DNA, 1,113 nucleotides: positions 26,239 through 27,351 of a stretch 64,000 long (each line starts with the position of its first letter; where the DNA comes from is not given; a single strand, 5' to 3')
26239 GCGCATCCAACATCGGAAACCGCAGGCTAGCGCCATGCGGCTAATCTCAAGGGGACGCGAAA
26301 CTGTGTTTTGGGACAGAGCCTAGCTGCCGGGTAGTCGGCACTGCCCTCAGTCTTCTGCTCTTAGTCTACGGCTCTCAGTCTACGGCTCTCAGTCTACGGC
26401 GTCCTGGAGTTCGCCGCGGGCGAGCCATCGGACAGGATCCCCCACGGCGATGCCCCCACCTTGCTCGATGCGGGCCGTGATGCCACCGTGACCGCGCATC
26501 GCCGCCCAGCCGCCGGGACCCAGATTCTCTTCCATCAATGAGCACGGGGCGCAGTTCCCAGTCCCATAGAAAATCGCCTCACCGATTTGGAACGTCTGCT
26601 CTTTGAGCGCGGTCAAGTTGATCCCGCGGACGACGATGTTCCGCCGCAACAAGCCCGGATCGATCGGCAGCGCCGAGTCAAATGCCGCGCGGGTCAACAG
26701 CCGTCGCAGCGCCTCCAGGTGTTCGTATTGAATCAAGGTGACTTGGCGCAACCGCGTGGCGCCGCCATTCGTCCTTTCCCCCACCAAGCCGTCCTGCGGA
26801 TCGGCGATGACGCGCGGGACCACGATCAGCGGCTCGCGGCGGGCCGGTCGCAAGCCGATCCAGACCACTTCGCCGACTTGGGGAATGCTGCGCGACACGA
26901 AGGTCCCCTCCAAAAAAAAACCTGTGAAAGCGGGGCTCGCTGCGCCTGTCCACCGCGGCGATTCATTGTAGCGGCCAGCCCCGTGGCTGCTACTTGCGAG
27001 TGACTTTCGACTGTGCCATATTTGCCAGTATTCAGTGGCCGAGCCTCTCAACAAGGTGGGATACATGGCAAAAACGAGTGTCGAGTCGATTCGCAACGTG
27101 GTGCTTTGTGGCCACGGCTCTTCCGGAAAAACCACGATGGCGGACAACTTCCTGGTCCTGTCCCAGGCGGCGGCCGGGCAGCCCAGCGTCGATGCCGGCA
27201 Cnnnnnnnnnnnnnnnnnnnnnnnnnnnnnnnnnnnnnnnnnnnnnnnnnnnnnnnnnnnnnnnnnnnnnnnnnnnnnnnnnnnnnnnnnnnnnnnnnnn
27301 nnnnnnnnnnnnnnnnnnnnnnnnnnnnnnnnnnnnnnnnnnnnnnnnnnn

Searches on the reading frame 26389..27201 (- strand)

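Call 57: search_protein_families(library=pfam, max_evalue=0.00001, proteins=[window:26389-27201:-])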
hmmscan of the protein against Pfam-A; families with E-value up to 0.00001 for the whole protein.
window:26389-27201:- (270 aa): 1 family
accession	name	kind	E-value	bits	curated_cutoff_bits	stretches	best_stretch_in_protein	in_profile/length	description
PF03473.23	MOSC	-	6.1e-16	59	22.7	1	152-258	10-120/120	MOSC domain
